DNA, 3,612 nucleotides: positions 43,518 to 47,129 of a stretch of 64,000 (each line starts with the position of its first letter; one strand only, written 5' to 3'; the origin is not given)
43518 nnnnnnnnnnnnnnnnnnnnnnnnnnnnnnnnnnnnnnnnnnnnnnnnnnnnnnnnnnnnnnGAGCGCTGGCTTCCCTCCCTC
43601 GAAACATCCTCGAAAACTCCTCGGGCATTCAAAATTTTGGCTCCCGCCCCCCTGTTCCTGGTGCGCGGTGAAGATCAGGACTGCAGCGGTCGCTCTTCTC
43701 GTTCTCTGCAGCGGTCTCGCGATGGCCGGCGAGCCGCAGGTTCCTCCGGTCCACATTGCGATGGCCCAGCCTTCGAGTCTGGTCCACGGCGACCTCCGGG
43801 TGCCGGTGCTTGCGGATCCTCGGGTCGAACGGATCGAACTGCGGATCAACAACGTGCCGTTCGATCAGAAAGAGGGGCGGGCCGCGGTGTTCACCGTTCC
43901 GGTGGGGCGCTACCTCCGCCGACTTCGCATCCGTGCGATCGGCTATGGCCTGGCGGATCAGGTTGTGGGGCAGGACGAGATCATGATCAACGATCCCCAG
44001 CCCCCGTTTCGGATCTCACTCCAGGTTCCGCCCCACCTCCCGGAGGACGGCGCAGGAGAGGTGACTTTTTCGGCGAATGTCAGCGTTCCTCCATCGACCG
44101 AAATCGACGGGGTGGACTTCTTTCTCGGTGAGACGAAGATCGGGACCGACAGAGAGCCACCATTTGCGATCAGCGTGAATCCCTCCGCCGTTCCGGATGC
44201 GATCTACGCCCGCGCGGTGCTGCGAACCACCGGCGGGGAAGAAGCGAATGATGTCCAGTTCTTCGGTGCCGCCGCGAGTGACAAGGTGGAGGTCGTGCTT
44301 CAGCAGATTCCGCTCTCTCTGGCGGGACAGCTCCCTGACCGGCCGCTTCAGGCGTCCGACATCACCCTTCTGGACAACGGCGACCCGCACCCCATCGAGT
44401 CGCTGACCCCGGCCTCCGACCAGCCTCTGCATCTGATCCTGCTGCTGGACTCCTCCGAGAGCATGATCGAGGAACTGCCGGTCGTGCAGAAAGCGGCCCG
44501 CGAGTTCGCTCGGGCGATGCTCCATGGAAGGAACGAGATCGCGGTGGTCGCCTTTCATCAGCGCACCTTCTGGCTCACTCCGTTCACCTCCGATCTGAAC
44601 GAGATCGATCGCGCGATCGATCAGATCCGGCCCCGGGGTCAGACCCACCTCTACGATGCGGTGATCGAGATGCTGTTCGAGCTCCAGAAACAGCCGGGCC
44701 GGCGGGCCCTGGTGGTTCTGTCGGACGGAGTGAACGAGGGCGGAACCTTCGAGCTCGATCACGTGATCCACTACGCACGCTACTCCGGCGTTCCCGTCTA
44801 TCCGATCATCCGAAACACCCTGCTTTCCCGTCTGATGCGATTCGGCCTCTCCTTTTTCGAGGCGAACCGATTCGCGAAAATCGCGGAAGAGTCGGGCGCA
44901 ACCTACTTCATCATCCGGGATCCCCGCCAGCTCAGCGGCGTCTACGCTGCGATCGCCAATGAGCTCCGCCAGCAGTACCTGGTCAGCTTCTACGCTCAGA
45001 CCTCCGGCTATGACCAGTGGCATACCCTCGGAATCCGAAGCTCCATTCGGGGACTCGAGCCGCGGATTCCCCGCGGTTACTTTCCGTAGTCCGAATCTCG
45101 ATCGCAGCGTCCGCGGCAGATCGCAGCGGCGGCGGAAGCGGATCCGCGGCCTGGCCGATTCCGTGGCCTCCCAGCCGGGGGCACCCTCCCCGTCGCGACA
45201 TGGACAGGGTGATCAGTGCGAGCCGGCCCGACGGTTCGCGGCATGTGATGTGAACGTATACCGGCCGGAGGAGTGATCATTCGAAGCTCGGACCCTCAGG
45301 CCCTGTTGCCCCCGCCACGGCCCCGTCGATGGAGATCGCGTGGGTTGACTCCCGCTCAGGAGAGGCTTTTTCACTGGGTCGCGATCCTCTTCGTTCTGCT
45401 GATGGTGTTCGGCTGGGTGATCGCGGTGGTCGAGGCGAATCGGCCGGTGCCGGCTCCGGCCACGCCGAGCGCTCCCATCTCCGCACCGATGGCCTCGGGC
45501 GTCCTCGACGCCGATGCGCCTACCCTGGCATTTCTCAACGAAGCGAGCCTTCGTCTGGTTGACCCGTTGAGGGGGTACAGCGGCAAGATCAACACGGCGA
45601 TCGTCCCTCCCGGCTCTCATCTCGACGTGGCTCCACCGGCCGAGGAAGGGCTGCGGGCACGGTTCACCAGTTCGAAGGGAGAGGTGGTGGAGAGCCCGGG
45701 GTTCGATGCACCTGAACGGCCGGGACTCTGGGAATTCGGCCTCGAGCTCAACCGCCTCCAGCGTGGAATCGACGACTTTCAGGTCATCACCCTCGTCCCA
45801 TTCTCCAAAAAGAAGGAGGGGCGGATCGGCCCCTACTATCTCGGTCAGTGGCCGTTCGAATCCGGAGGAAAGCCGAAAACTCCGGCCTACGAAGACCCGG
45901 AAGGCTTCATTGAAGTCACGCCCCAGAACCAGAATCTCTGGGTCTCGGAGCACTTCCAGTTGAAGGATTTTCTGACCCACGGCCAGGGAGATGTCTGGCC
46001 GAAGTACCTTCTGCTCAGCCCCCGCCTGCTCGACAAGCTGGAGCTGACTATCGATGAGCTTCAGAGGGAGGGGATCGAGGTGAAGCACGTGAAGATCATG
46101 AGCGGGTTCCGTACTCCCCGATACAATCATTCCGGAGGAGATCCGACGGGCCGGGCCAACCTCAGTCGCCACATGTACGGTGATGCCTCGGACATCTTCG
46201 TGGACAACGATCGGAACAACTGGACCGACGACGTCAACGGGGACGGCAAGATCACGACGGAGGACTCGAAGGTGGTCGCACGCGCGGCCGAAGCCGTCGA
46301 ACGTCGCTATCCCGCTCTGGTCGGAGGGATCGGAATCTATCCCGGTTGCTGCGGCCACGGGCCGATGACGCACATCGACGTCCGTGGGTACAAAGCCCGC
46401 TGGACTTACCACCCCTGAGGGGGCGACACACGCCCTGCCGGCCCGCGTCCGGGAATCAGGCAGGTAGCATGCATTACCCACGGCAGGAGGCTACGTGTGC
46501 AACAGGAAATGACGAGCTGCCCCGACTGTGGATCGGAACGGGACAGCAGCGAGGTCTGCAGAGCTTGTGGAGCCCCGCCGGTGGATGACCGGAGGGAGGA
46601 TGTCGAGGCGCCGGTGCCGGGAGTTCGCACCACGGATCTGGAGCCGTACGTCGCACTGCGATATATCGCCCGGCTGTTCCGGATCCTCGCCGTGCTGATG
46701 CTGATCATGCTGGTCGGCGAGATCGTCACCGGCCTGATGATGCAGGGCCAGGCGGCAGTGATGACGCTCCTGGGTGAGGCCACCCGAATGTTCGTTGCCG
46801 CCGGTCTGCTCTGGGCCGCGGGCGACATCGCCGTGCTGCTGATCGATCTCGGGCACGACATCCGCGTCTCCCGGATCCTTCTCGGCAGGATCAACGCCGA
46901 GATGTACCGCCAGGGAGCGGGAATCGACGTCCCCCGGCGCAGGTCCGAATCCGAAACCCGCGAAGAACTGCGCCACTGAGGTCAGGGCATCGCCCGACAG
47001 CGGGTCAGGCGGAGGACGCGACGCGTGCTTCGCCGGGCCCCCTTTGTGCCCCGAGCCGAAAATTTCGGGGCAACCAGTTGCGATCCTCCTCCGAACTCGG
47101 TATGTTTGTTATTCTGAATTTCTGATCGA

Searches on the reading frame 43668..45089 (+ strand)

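Call 48: search_protein_families(library=pfam, proteins=[window:43668-45089:+], max_evalue=0.0001)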
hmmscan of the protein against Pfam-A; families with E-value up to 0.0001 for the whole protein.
window:43668-45089:+ (473 aa): 4 families
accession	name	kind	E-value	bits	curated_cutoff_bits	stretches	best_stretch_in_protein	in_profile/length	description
PF13519.12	VWA_2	-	4.9e-12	46.9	27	1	256-354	1-106/107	von Willebrand factor type A domain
PF05762.20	VWA_CoxE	-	2.1e-08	34.3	26.4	1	245-375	48-180/222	VWA domain containing CoxE-like protein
PF00092.34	VWA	-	7.7e-07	29.9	23.8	1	256-394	2-140/174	von Willebrand factor type A domain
PF17957.7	Big_7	-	1.2e-05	26.3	24.1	1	130-180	18-66/70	Bacterial Ig domain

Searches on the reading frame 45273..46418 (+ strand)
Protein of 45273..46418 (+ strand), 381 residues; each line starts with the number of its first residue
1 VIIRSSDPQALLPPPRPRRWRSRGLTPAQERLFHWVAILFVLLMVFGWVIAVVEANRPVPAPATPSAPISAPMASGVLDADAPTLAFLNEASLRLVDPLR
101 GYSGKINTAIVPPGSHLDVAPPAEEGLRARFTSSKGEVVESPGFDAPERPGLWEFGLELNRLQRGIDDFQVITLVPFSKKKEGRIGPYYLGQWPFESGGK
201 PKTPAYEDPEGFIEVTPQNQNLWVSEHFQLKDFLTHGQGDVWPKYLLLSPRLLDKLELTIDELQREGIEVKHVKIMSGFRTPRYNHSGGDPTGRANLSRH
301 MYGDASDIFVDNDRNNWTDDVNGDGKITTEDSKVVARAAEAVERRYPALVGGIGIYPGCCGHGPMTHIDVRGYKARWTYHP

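Call 48: search_protein_families(library=pfam, proteins=[window:45273-46418:+], max_evalue=0.0001)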
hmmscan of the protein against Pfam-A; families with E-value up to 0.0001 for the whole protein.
window:45273-46418:+ (381 aa): 1 family
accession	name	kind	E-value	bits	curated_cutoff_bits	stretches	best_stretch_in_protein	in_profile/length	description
PF05951.18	Peptidase_M15_2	-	2.2e-05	24.7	27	0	255-312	56-114/153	Bacterial protein of unknown function (DUF882)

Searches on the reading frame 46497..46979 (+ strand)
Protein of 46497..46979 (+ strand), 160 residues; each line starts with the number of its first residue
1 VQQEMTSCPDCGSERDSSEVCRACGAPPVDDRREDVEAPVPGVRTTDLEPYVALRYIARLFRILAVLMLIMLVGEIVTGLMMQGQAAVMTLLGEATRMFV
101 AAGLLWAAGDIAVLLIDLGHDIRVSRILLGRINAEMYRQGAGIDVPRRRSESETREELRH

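Call 48: search_protein_families(library=pfam, proteins=[window:46497-46979:+], max_evalue=0.0001)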
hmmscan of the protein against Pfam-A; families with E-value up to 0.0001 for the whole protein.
window:46497-46979:+ (160 aa): 0 families

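Call 61: search_protein_families(library=pfam, proteins=[window:46497-46979:+], max_evalue=0.001)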
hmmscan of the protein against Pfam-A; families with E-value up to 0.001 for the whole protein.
window:46497-46979:+ (160 aa): 1 family
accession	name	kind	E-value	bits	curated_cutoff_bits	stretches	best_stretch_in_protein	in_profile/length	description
PF13248.11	Zn_ribbon_3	-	0.0002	21.1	27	1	4-26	1-24/26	zinc-ribbon domain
